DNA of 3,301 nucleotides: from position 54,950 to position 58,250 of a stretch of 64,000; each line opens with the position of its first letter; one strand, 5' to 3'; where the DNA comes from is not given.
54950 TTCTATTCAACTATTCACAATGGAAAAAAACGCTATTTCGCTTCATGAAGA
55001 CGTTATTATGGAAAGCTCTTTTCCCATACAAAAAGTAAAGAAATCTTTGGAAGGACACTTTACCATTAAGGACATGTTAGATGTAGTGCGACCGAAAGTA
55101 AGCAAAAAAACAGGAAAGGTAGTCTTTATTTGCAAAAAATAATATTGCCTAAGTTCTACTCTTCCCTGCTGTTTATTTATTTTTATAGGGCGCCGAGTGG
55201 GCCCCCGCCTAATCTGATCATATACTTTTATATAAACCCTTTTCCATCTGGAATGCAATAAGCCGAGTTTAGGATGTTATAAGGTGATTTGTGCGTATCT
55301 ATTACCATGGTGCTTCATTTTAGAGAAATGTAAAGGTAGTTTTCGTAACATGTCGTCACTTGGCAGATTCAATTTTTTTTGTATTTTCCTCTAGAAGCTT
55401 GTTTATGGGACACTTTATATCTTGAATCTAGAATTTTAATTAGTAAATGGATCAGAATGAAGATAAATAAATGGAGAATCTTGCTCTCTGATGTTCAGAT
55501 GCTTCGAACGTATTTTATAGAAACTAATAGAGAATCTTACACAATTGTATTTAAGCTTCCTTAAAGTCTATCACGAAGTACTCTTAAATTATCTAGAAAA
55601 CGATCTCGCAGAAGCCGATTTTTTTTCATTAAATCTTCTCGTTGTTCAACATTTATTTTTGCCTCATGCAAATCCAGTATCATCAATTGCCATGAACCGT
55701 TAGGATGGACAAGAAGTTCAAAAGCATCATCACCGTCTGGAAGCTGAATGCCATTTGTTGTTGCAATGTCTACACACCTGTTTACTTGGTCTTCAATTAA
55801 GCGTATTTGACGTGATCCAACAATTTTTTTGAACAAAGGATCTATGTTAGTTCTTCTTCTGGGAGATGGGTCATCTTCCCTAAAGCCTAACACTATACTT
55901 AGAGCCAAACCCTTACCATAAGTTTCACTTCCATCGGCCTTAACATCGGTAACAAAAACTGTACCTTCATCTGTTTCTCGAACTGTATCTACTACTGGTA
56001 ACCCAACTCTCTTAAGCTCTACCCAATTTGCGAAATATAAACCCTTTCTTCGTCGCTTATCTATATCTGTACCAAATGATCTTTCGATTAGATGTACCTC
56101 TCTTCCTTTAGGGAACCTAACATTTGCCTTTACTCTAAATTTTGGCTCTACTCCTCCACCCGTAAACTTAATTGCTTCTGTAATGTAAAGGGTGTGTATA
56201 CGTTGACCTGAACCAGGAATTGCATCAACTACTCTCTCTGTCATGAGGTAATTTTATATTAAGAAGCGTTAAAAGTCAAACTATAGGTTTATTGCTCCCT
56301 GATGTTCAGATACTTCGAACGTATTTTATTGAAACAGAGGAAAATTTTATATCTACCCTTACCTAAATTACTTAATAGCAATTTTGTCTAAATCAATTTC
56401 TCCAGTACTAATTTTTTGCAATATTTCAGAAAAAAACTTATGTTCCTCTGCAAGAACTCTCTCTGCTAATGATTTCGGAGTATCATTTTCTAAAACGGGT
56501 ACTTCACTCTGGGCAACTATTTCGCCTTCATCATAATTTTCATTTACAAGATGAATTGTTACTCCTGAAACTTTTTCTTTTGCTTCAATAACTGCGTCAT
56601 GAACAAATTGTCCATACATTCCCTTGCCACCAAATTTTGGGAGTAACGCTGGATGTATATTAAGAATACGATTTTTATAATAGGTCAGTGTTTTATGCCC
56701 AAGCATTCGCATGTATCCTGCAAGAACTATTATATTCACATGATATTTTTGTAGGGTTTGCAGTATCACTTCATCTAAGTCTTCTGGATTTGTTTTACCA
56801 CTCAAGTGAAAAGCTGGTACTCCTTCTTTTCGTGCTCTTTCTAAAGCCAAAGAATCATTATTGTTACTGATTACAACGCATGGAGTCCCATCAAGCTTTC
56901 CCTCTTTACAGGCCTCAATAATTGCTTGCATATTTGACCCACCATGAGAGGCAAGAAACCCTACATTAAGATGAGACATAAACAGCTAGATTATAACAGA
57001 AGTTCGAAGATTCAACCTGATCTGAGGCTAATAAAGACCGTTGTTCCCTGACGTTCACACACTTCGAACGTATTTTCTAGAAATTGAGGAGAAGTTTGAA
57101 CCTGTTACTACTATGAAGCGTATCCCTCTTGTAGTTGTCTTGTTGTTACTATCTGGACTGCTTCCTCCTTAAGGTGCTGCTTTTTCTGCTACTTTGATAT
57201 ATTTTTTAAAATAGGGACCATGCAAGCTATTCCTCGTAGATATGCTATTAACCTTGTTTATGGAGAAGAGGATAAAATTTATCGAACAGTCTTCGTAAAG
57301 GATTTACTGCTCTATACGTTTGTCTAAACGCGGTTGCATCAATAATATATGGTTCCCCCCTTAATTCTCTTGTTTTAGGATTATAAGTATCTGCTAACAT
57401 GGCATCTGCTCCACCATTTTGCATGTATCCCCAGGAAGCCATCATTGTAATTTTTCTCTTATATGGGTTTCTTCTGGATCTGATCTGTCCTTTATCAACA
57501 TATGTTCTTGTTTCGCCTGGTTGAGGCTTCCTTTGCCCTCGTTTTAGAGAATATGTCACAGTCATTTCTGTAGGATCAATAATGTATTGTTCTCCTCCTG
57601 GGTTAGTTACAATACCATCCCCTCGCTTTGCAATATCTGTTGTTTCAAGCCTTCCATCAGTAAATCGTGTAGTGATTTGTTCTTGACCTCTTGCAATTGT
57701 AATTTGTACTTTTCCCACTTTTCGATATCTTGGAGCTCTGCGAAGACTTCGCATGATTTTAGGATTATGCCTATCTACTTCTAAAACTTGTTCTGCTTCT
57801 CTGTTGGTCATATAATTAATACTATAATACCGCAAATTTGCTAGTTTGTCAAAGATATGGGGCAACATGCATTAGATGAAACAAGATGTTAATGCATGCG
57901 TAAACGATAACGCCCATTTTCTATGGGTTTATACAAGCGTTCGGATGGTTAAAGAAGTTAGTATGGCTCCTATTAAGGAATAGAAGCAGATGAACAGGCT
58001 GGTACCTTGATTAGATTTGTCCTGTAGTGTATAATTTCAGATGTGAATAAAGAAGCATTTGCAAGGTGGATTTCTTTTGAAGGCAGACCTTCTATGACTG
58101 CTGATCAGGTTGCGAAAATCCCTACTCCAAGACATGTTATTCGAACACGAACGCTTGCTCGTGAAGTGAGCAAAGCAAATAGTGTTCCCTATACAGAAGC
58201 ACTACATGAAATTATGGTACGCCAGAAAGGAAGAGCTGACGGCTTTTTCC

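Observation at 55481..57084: Three copies of a 44-nt direct repeat, each just 3' of a gene, forming a cassette-like array that includes a solitary purN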

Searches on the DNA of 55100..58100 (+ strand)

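Call 51: search_rna_families(source=window, start=55100, end=58100, threshold=evalue, max_evalue=5)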
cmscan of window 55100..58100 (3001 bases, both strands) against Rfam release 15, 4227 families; matches with E-value up to 5: 0.
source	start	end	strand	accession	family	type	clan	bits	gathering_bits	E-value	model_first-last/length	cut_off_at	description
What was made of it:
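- On Known RNA family (Rfam 15): No hit at E up to 5 in 55100-58100 (call 51).
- Rfam gives nothing even at E up to 5 (call 51).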

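Call 59: search_dna_similar(query=window:56285-56345:+, collection=phages, mode=distant, max_evalue=10, max_rows=20)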
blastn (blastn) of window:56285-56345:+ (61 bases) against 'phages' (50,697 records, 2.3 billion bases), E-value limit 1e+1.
Records with a match: 19; places in all: 19; records where one place covers at least 80% of the query: 0.
Best place of each record, by identity: >=99% 1; 95-99% 15; 90-95% 3.
By first word of the organism name: Vibrio 16; Bacteriophage 1; Pseudomonas 1; Dulem 1.
By host as written in the record: Vibrio parahaemolyticus 5; - 3; Vibrio sp. 3; Vibrio splendidus 1; Pseudomonas aeruginosa 1; Vibrio natiegens 1; Vibrio parahaemolyticus G299 1; Vibrio parahaemolyticus VP.10806 1; and 3 more.
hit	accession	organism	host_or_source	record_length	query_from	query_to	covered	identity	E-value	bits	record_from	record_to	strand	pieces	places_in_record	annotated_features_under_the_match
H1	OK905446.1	Vibrio phage VS1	Vibrio splendidus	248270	14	38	41%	92.0%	5e+0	34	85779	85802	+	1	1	record has no annotation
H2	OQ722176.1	Vibrio phage vB_VspM_VS2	Vibrio splendidus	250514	14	38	41%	92.0%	5e+0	34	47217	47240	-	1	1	record has no annotation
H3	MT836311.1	Bacteriophage sp.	human fecal samples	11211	37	59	38%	95.7%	5e+0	35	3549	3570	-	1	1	record has no annotation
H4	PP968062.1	Pseudomonas phage HPP-Temi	Pseudomonas aeruginosa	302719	11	33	38%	91.3%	5e+0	34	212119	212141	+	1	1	virion structural protein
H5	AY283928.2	Vibrio phage KVP40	-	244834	14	34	34%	95.2%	5e+0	35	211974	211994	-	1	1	13: gp13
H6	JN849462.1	Vibrio phage phi-pp2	Vibrio parahaemolyticus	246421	14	34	34%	95.2%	5e+0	35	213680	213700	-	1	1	phage neck protein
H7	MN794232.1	Vibrio phage VH1_2019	Vibrio natiegens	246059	14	34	34%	95.2%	5e+0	35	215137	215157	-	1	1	hypothetical protein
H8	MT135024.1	Vibrio phage V05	Vibrio parahaemolyticus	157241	14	34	34%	95.2%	5e+0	35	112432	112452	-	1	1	neck protein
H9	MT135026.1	Vibrio phage V09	Vibrio parahaemolyticus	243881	14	34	34%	95.2%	5e+0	35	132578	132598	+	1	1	neck protein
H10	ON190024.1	Vibrio phage PVA8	Vibrio sp.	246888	14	34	34%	95.2%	5e+0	35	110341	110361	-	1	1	neck protein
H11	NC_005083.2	Vibrio phage KVP40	Vibrio parahaemolyticus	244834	14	34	34%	95.2%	5e+0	35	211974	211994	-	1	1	13: neck protein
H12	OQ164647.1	Vibrio phage vB_ValM_PVA8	Vibrio sp.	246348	14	34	34%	95.2%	5e+0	35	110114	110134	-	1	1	hypothetical protein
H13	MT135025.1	Vibrio phage V07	Vibrio parahaemolyticus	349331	14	34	34%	95.2%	5e+0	35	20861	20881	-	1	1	neck protein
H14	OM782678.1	Vibrio phage PC-Liy1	Vibrio sp.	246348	14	34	34%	95.2%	5e+0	35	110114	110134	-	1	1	neck protein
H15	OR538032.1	Vibrio phage PG216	Vibrio parahaemolyticus G299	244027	14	34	34%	95.2%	5e+0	35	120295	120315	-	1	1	neck protein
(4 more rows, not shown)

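Call 60: search_dna_similar(query=window:56285-56345:+, collection=plasmids, mode=distant, max_evalue=10, max_rows=20)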
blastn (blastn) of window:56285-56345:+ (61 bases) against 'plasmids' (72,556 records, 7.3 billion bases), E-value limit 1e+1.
Records with a match: 11; places in all: 12; records where one place covers at least 80% of the query: 0.
Best place of each record, by identity: >=99% 2; 90-95% 8; 80-90% 1.
By first word of the organism name: Borrelia 6; Kosakonia 1; Niallia 1; Acetobacter 1; Bacillus 1; Bacillaceae 1.
By predicted mobility (MOB-suite, as given by PLSDB): non-mobilizable 9; conjugative 2.
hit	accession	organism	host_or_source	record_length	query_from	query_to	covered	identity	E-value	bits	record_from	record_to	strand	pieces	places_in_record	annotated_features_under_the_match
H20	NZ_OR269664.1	Kosakonia cowanii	-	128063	9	39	51%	87.1%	5e+0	36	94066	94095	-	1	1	none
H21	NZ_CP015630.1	Borrelia turicatae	Homo sapiens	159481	30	59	49%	90.0%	1e+0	38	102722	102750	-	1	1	PBSX family phage terminase large subunit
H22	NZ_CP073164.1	Borrelia parkeri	Ornithodoros parkeri,lab mouse blood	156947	30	59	49%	90.0%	1e+0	38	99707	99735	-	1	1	PBSX family phage terminase large subunit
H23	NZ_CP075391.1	Borrelia puertoricensis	Alectorobius puertoricensis,whole ...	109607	30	59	49%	90.0%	1e+0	38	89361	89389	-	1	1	PBSX family phage terminase large subunit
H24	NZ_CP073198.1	Borrelia turicatae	Homo sapiens,blood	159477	30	59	49%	90.0%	1e+0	38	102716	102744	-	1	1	PBSX family phage terminase large subunit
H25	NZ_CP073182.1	Borrelia turicatae 91E135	Ornithdoros turicatae,lab mouse blood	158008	30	59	49%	90.0%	1e+0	38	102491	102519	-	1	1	PBSX family phage terminase large subunit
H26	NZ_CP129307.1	Borrelia turicatae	Ornithdoros turicata,whole ...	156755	30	59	49%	90.0%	1e+0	38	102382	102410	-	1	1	PBSX family phage terminase large subunit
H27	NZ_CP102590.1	Niallia taxi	-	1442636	26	50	41%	92.0%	1e+0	37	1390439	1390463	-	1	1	none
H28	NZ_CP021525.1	Acetobacter ascendens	cell culture,food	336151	26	49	39%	91.7%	5e+0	36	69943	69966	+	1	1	restriction endonuclease subunit S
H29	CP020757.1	Bacillus thuringiensis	Single cell,Tissue, animal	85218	30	50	34%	100.0%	4e-1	39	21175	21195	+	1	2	none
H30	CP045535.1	Bacillaceae bacterium C02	pure culture,surface sea water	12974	40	58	31%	100.0%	5e+0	36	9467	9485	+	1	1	record has no annotation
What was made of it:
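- On REP/MITE-like dispersed intergenic repeat: Nothing turned up in plasmid or phage collections (calls 59, 60).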
